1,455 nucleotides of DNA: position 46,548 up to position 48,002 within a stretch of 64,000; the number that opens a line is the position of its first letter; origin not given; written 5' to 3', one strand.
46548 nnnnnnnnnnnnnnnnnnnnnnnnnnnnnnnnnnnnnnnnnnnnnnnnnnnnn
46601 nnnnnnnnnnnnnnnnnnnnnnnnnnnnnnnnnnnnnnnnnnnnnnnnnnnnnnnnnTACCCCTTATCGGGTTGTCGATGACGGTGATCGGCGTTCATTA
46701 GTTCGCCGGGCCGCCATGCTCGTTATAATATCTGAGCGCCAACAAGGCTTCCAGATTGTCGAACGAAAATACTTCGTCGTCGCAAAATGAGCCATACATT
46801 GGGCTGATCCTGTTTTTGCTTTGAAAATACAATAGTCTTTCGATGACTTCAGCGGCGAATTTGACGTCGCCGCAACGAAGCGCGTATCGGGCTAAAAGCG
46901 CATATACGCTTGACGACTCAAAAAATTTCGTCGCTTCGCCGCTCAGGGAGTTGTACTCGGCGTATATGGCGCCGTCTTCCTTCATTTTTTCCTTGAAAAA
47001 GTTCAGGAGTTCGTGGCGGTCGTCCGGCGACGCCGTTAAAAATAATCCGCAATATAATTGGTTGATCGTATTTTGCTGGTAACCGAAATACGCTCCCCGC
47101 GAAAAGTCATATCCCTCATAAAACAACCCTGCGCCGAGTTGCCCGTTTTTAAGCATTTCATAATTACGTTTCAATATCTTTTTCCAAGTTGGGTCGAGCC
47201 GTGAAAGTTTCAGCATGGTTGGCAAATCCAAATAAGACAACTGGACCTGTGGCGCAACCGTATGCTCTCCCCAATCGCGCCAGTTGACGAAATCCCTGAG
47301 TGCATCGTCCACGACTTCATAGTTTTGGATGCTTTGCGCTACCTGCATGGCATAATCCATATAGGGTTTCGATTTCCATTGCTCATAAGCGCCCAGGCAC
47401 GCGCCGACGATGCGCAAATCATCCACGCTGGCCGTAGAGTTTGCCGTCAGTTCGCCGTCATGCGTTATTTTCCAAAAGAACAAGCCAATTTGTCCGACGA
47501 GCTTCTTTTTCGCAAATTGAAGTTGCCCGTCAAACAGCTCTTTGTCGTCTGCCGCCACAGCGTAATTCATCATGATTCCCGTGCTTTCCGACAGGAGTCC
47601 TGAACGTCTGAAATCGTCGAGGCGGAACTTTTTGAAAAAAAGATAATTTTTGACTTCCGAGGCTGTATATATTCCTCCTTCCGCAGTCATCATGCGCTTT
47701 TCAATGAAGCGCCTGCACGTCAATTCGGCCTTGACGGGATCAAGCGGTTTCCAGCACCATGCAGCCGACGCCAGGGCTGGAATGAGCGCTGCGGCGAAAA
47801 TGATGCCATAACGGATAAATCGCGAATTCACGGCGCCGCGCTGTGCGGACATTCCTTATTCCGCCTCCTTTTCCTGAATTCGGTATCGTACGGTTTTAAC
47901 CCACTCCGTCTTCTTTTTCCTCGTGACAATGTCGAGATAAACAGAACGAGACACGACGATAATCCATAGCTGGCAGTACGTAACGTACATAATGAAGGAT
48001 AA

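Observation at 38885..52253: Seven-gene synthase-dependent exopolysaccharide locus combining Pga-, Pel- and Bcs-like parts in an undescribed arrangement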

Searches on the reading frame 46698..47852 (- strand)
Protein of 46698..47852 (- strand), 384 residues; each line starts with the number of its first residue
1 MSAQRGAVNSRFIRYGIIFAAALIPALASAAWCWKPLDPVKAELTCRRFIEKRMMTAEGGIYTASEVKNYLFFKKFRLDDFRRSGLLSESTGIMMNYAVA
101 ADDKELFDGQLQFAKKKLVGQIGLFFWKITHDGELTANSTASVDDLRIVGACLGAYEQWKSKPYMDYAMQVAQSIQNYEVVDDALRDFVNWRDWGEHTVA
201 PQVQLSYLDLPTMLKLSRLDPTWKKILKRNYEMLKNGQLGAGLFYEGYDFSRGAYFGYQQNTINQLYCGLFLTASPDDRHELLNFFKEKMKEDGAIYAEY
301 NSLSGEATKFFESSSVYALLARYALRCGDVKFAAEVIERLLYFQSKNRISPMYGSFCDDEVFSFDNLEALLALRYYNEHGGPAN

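Call 4: search_protein_families(library=pfam, proteins=[window:46698-47852:-], max_evalue=0.01)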
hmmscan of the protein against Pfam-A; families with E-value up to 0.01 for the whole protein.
window:46698-47852:- (384 aa): 1 family
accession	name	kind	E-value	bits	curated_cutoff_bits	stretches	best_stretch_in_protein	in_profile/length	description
PF01270.23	Glyco_hydro_8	-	3.4e-09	36.6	24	1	87-238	53-210/341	Glycosyl hydrolases family 8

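Call 5: search_protein_families(library=ncbifam, proteins=[window:46698-47852:-], max_evalue=0.01)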
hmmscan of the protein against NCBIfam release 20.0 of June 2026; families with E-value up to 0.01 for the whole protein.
window:46698-47852:- (384 aa): 1 family
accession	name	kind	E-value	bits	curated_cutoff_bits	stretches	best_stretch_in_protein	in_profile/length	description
NF008305.0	PRK11097.1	equivalog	8.5e-06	24.8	299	1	88-237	55-216/378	cellulose synthase complex periplasmic endoglucanase BcsZ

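Call 24: search_solved_structures(query=window:46698-47852:-, max_evalue=1, show_alignments=2)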
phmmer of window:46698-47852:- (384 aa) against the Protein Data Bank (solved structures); distinct sequences matched with E-value up to 1: 6.
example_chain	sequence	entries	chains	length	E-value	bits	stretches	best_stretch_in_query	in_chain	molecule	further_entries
3ren_A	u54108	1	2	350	2.3e-44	155.1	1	48-377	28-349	Glycosyl hydrolase, family 8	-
6r2m_A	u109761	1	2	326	3.7e-12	49.1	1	84-369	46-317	Glycoside transferase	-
5gy3_A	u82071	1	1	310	0.00013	24.3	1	88-186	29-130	Glucanase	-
5czl_A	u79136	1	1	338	0.0019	20.5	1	86-172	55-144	Glucanase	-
7f82_A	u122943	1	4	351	0.0058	18.9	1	86-256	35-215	Glucanase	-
7f81_A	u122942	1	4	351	0.007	18.6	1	86-254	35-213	Glucanase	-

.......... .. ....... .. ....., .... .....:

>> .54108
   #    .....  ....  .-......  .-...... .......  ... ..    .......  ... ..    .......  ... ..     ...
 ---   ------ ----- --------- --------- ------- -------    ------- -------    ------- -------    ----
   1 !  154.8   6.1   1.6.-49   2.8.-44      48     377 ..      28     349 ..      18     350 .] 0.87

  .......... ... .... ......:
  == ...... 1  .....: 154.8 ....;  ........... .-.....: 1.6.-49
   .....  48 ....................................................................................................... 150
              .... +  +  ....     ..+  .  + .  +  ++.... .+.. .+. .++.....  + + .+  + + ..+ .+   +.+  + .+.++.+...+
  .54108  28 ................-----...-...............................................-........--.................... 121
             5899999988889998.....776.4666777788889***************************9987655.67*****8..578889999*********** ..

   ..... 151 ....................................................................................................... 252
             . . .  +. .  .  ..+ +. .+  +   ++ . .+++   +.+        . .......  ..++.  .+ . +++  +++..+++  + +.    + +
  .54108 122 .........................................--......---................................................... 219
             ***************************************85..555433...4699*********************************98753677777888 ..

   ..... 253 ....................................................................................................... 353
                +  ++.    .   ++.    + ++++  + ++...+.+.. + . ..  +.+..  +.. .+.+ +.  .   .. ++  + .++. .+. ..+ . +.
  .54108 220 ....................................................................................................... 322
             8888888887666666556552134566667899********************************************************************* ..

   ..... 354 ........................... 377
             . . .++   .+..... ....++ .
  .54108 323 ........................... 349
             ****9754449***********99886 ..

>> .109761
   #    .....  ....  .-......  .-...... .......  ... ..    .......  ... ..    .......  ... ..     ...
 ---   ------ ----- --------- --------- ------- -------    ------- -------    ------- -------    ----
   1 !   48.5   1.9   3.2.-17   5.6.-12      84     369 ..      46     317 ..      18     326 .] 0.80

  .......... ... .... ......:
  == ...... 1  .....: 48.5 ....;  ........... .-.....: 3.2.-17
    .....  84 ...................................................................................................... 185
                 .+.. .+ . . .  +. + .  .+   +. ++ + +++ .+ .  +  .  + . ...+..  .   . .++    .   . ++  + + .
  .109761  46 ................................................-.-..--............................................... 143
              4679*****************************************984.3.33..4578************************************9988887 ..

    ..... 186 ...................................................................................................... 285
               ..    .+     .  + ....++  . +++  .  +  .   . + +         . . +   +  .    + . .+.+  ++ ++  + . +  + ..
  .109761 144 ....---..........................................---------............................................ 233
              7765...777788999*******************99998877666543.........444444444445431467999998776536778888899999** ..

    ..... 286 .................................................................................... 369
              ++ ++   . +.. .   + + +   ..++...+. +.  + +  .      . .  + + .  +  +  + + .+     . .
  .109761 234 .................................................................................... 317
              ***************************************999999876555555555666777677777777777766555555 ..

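Call 34: search_dna_similar(query=window:46698-47852:-, collection=plasmids, mode=protein, max_rows=30, max_evalue=0.00001)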
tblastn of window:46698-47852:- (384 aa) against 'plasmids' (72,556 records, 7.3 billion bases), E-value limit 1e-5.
Records with a match: 6; places in all: 6; records where one place covers at least 80% of the query: 1.
Best place of each record, by identity: <60% 6.
By first word of the organism name: Bacillus 2; Listeria 2; Enterococcus 1; Priestia 1.
By predicted mobility (MOB-suite, as given by PLSDB): non-mobilizable 4; conjugative 1; mobilizable 1.
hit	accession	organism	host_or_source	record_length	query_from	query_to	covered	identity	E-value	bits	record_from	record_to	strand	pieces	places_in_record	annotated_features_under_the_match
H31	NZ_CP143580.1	Enterococcus faecalis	Homo sapiens,bacterial isolate,sonicate ...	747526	49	372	84%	25.5%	1e-9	68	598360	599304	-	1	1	hypothetical protein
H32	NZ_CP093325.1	Bacillus sp. N5-665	whole organism,peat soil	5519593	87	372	74%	28.0%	1e-26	119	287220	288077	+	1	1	none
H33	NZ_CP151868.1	Bacillus thuringiensis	tobacco,mixed culture,leaves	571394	87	372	74%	27.6%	5e-26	117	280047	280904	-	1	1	glycosyl hydrolase family 8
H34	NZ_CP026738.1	Priestia megaterium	Sporobolus anglicus,cell ...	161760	87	341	66%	25.5%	5e-16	87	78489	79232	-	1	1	hypothetical protein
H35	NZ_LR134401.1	Listeria monocytogenes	Homo sapiens,Vein blood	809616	87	340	66%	24.3%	5e-10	69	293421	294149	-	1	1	hypothetical protein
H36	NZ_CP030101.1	Listeria monocytogenes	Environment,water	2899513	87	340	66%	23.2%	5e-9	66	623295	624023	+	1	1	none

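Call 36: get_annotated_region(hit=H33, flank=10000)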
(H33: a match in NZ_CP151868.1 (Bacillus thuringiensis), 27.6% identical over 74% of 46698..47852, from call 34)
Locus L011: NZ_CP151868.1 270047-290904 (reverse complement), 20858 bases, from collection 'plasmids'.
description: Bacillus thuringiensis strain YB6 plasmid unnamed1, complete sequence
organism: Bacillus thuringiensis (NCBI taxid 1428)
taxonomy: Bacteria; Bacillota; Bacilli; Bacillales; Bacillaceae; Bacillus; Bacillus thuringiensis
host: -; source: tobacco,mixed culture,leaves; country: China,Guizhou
typing (MOB-suite, as given by PLSDB): non-mobilizable
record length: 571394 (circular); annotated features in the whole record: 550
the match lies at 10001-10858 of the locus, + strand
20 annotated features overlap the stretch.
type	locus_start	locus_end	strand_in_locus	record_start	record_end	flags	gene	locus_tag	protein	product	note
CDS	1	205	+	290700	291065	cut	-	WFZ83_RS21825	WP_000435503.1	YkvA family protein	-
CDS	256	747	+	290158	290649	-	-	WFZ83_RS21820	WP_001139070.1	metal-binding protein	-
CDS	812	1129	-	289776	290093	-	-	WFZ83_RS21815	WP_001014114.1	DUF4870 domain-containing protein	-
CDS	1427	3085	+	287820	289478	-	lldP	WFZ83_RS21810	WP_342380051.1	L-lactate permease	-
CDS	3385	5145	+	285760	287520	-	thiC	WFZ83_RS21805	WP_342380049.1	phosphomethylpyrimidine synthase ThiC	-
CDS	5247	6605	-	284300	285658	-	-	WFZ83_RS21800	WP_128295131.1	arsenic transporter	-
CDS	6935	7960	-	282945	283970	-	-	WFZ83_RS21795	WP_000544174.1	cytochrome d ubiquinol oxidase subunit II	-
CDS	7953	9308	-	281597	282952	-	cydA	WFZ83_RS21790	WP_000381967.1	cytochrome ubiquinol oxidase subunit I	-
CDS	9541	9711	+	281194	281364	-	-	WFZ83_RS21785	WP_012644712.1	hypothetical protein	-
CDS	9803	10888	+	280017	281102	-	-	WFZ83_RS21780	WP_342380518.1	glycosyl hydrolase family 8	GO:0005975 - carbohydrate metabolic process [Evidence IEA]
CDS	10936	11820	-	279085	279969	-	-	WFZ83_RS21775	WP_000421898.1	LysR family transcriptional regulator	-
CDS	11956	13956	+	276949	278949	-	-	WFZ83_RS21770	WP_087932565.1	YhgE/Pip domain-containing protein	-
CDS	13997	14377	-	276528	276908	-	-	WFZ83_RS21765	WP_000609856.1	VOC family protein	-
CDS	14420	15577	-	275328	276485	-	-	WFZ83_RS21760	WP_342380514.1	acyltransferase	-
CDS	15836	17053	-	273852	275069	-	-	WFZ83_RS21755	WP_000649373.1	dicarboxylate/amino acid:cation symporter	-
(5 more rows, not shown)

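Call 37: get_annotated_region(hit=H34, flank=10000)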
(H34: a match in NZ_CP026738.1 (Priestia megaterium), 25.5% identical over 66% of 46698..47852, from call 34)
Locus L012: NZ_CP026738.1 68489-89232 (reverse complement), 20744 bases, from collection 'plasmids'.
description: Priestia megaterium strain YC4-R4 plasmid unnamed2
organism: Priestia megaterium (NCBI taxid 1404)
taxonomy: Bacteria; Bacillota; Bacilli; Bacillales; Bacillaceae; Priestia; Priestia megaterium
host: -; source: Sporobolus anglicus,cell culture,Rhizosphere; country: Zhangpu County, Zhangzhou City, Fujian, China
typing (MOB-suite, as given by PLSDB): mobilizable; replicon rep_cluster_385; relaxase MOBP
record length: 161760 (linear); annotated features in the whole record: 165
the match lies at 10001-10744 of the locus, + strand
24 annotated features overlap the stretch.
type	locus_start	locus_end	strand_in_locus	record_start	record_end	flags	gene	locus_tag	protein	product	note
CDS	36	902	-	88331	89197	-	-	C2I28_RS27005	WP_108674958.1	Rpn family recombination-promoting nuclease/putative transposase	-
CDS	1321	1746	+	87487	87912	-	-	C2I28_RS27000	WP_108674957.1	VOC family protein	-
CDS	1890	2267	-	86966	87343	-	-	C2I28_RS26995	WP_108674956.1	hypothetical protein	-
CDS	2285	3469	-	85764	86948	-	-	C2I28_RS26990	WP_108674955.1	hypothetical protein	-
CDS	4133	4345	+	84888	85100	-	-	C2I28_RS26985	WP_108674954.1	alpha/beta-type small acid-soluble spore protein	-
CDS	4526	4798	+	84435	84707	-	-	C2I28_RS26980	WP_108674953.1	HU family DNA-binding protein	GO:0030261 - chromosome condensation [Evidence IEA]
CDS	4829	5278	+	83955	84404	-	-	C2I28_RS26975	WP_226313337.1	Rpn family recombination-promoting nuclease/putative transposase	-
CDS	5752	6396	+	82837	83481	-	-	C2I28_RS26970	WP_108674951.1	hypothetical protein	-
CDS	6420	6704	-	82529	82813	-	-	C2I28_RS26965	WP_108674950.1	AbrB/MazE/SpoVT family DNA-binding domain-containing protein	-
CDS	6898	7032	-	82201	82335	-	-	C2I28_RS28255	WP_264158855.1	hypothetical protein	-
CDS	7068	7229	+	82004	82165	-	-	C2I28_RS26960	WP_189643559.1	hypothetical protein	-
CDS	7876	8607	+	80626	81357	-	-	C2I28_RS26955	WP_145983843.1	hypothetical protein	-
CDS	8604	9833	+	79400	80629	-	-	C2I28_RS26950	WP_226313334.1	glycosyltransferase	-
CDS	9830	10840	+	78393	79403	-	-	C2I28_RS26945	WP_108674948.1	hypothetical protein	-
CDS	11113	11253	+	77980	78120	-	-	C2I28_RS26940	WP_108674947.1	anti-repressor SinI family protein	-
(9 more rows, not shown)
